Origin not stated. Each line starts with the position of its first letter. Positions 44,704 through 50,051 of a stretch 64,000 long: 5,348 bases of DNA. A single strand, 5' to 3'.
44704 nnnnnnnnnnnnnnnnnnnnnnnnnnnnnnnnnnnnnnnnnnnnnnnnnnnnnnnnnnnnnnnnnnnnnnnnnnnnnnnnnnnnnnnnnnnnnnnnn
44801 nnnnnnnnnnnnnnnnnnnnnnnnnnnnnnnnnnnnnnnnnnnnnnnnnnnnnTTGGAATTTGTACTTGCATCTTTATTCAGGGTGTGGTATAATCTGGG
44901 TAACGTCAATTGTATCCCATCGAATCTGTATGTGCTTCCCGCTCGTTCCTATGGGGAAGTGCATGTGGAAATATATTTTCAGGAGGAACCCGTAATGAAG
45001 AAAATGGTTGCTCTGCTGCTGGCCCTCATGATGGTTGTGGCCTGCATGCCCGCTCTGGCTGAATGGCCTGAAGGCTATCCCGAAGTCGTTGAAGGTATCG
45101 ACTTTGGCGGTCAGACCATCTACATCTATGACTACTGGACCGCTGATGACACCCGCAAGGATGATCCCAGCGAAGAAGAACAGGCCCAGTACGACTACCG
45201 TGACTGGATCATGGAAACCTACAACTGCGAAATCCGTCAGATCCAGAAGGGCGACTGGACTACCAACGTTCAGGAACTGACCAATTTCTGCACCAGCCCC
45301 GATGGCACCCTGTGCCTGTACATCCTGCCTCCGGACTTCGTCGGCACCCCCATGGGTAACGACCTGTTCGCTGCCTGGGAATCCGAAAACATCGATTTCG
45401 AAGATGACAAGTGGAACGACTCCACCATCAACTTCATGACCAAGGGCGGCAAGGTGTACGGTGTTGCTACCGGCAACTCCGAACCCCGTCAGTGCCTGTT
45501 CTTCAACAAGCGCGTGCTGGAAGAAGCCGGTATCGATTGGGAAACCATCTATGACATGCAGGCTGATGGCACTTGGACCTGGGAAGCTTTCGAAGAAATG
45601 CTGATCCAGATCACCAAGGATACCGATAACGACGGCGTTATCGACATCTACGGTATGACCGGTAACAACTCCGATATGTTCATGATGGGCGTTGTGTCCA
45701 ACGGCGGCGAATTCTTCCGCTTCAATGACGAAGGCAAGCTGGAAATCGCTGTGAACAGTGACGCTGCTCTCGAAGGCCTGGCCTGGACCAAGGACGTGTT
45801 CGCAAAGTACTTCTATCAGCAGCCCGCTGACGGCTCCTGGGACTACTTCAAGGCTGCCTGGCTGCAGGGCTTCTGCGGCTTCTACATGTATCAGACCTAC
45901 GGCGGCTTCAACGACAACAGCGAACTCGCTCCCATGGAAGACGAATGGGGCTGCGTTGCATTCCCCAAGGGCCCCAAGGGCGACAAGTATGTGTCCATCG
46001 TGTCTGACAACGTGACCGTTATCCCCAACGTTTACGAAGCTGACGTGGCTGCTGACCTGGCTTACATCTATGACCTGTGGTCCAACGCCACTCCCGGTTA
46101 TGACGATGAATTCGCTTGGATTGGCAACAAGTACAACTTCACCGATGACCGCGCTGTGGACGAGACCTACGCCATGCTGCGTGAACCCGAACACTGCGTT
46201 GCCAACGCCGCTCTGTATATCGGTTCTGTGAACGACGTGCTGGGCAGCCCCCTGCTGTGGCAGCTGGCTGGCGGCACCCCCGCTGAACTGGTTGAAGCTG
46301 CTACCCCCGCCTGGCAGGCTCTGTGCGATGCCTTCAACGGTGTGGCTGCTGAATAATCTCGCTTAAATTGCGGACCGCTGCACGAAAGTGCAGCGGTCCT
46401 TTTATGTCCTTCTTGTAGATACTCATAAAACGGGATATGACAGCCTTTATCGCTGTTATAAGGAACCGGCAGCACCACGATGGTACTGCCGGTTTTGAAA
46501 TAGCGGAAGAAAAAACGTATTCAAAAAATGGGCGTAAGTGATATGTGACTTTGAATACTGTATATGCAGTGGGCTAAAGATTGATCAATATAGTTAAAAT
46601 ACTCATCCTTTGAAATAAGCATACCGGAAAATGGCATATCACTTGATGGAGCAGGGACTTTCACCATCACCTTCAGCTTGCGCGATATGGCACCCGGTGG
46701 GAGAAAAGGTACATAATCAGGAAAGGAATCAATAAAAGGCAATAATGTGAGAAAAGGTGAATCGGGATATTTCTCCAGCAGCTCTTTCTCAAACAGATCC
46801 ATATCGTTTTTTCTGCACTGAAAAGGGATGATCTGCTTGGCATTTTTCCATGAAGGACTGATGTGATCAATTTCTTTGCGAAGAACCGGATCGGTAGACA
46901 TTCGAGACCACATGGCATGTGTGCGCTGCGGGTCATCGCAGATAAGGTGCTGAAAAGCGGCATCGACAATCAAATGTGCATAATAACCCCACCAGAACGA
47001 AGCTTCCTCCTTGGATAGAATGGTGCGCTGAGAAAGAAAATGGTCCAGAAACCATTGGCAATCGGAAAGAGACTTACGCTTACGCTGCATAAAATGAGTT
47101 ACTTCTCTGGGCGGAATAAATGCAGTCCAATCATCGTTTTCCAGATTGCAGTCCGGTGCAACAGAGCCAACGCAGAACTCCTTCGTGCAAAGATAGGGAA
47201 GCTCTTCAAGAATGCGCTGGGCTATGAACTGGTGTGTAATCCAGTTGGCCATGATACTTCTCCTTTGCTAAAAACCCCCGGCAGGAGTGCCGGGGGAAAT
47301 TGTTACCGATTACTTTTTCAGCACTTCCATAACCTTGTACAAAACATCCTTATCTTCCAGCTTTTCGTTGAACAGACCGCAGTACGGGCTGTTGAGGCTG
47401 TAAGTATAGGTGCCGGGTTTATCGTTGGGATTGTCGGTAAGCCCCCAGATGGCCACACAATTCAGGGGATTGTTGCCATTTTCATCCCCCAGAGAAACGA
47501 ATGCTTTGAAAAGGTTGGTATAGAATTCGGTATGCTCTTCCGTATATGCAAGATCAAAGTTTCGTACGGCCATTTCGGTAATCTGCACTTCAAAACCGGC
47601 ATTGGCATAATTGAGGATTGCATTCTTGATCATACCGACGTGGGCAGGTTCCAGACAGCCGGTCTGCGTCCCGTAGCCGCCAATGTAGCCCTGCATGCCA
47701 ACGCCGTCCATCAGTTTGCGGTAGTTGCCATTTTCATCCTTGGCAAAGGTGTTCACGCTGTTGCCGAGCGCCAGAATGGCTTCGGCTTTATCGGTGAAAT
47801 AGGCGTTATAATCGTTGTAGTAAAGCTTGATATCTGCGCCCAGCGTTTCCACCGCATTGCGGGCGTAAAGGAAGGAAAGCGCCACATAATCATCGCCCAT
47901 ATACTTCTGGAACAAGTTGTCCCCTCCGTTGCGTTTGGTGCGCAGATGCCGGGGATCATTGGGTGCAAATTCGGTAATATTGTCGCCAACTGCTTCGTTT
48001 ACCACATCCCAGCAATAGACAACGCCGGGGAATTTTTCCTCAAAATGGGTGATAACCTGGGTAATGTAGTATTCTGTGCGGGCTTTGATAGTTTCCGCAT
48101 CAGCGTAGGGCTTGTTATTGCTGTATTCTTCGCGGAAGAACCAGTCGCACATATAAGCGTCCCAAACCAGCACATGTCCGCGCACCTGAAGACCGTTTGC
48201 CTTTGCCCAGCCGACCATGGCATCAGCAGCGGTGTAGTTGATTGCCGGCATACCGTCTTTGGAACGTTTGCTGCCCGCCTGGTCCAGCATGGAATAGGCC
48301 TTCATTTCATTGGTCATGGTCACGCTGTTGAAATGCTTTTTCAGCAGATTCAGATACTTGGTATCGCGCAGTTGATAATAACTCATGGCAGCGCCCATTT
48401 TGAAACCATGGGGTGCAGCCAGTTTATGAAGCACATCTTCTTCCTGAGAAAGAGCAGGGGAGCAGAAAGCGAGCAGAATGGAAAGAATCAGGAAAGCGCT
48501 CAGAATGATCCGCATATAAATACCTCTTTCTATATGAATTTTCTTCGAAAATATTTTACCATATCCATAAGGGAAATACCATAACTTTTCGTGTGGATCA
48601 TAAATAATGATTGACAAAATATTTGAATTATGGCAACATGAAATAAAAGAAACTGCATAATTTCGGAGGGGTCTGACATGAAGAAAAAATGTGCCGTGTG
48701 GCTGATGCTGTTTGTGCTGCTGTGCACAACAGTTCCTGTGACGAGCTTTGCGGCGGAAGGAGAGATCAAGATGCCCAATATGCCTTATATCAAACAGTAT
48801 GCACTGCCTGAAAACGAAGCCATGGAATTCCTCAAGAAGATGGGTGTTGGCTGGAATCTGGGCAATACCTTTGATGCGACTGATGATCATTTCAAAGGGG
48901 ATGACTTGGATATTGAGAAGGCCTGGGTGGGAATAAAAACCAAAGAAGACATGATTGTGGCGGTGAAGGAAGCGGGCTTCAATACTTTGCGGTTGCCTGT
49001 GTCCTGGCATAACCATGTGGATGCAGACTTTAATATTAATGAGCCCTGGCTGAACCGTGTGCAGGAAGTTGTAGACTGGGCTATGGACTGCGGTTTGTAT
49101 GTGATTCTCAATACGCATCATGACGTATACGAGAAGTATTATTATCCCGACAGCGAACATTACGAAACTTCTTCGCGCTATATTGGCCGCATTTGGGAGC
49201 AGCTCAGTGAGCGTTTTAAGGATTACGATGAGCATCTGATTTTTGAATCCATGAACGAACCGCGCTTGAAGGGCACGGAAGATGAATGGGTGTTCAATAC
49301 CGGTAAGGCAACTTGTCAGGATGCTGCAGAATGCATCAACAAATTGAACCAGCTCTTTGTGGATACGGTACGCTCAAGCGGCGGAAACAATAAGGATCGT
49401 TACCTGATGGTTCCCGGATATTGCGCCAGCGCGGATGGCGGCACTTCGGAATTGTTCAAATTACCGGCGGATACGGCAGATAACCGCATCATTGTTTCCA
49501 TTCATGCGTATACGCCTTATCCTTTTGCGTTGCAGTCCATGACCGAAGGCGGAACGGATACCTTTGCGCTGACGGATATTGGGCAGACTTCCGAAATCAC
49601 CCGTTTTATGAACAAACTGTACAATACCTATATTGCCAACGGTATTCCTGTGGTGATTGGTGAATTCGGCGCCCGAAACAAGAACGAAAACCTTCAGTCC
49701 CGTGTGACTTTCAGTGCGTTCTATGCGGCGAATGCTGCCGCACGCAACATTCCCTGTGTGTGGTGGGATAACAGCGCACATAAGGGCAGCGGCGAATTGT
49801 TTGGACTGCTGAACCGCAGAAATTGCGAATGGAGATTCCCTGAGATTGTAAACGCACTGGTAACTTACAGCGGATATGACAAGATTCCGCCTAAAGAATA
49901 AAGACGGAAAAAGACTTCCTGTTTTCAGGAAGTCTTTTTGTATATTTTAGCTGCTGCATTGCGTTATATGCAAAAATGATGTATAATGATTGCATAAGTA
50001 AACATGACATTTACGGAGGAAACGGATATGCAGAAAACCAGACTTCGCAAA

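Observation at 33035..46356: A 13.3-kb, ten-gene operon combining two ABC importers with four surface-anchored proteins of unknown activity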

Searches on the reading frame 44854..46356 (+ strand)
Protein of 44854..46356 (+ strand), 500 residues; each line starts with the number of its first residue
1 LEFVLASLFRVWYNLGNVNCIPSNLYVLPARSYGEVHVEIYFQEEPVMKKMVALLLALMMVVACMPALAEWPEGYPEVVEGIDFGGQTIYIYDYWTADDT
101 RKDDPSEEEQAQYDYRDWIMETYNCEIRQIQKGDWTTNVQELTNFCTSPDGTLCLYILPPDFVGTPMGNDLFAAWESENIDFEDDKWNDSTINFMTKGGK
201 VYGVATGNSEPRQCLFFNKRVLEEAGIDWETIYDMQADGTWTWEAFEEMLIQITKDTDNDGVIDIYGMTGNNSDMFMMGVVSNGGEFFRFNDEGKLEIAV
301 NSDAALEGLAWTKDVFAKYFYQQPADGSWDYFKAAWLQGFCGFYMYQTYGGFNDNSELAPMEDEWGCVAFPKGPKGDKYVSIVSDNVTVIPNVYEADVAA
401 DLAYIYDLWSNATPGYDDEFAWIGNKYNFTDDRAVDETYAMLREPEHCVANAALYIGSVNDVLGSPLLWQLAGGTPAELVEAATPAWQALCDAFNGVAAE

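Call 3: search_protein_families(library=pfam, proteins=[window:44854-46356:+], max_evalue=0.01)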
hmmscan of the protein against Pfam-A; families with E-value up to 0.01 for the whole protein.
window:44854-46356:+ (500 aa): 1 family
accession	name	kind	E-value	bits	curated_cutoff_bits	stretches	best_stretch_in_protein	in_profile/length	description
PF01547.30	SBP_bac_1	-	1.1e-06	29.3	26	1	171-392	77-286/307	Bacterial extracellular solute-binding protein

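Call 7: search_protein_families(library=ncbifam, proteins=[window:44854-46356:+], max_evalue=0.001)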
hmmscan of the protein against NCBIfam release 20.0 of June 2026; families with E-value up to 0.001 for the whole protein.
window:44854-46356:+ (500 aa): 0 families

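Call 18: search_solved_structures(query=window:44995-46356:+, max_evalue=0.1)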
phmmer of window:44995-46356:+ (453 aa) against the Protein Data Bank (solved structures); distinct sequences matched with E-value up to 0.1: 1.
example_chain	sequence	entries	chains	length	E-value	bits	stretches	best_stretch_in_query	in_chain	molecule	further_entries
6rjy_A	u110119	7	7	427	3.5e-09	39.1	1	152-331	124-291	Arabino-oligosaccharids-binding protein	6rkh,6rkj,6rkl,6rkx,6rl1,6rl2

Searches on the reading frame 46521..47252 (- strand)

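Call 6: search_protein_families(library=pfam, proteins=[window:46521-47252:-], max_evalue=0.001)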
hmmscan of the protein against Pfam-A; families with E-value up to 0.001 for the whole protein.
window:46521-47252:- (243 aa): 1 family
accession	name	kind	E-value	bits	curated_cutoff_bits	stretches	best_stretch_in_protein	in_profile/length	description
PF00882.24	Zn_dep_PLPC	-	2.2e-08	34.6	26.8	1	6-115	1-116/167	Zinc dependent phospholipase C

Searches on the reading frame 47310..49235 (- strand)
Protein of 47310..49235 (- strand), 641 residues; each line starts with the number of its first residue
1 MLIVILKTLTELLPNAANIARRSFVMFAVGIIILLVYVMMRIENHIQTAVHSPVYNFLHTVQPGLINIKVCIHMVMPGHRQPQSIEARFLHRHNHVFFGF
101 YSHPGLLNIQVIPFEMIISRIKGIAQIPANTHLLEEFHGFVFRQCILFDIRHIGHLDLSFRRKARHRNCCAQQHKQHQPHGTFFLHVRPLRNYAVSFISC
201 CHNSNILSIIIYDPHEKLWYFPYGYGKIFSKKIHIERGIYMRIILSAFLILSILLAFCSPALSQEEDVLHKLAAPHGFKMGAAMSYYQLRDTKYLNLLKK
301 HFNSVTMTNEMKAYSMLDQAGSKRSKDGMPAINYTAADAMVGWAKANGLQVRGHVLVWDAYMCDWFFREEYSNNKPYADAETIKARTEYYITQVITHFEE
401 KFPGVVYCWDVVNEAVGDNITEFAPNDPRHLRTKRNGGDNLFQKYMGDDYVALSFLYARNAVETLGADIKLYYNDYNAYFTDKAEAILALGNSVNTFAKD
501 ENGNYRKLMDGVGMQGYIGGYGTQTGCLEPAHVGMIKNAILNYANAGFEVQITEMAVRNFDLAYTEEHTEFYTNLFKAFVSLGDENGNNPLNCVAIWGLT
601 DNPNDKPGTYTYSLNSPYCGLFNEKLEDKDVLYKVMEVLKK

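Call 6: search_protein_families(library=pfam, proteins=[window:47310-49235:-], max_evalue=0.001)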
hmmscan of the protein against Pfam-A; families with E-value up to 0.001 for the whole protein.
window:47310-49235:- (641 aa): 1 family
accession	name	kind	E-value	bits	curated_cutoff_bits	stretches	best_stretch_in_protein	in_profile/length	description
PF00331.26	Glyco_hydro_10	-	2.9e-56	191.4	22.1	1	270-637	3-310/311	Glycosyl hydrolase family 10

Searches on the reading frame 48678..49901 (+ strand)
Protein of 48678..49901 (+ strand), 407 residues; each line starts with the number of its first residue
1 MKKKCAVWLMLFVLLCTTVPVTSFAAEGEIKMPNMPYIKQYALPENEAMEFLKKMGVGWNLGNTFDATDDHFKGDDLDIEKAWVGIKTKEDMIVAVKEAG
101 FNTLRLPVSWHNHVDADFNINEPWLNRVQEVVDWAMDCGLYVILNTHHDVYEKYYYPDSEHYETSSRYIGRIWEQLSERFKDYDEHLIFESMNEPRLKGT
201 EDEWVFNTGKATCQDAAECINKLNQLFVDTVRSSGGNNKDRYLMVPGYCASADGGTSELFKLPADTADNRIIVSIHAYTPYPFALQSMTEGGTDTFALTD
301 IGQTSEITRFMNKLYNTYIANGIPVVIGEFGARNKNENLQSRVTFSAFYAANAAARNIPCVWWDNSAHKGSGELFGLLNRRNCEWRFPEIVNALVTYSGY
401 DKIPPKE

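Call 6: search_protein_families(library=pfam, proteins=[window:48678-49901:+], max_evalue=0.001)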
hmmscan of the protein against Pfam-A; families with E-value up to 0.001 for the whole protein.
window:48678-49901:+ (407 aa): 1 family
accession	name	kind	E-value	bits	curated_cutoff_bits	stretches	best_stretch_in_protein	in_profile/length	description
PF00150.24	Cellulase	-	1.6e-66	225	23.5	1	79-368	13-271/272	Cellulase (glycosyl hydrolase family 5)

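Call 67: search_solved_structures(query=window:48678-49901:+, max_evalue=1e-10)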
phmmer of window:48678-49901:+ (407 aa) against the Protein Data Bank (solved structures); distinct sequences matched with E-value up to 1e-10: 55.
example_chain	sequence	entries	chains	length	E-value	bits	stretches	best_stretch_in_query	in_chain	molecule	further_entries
4x0v_A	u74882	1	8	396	8.5e-133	446.5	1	30-398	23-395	Beta-1,3-1,4-glucanase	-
5h4r_A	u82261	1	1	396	2e-132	445.3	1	30-398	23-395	Beta-1,3-1,4-glucanase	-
1edg_A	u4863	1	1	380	7.6e-123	413.7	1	32-398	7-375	ENDOGLUCANASE A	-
6wqp_A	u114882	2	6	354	2.6e-90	306.6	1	48-395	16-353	Endoglucanase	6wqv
6q1i_A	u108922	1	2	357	3.5e-83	283.1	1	45-396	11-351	Endoglucanase A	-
6xsu_A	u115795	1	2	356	3.8e-82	279.6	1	47-388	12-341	GH5-4 broad specificity endoglucanase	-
6mq4_A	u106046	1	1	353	8.3e-81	275.2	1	46-400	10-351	cellulase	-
4im4_A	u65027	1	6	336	1.8e-80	274.2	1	47-396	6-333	Endoglucanase E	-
3ayr_A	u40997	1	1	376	5.3e-80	272.6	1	48-397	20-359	Endoglucanase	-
6pz7_A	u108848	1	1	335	8.8e-80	271.9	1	49-395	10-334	Endoglucanase family 5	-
3ays_A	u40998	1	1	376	3.2e-79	270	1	48-397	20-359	Endoglucanase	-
8ghx_A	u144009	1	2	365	2.2e-76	260.7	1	45-396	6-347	Cellulase CelD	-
4nf7_A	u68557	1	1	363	5.5e-76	259.4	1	46-395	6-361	Endo-1,4-beta-glucanase Cel5C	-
8ghy_A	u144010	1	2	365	1.3e-75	258.1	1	45-396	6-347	Cellulase CelD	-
3ndy_A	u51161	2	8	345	6.1e-71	242.7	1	48-396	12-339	Endoglucanase D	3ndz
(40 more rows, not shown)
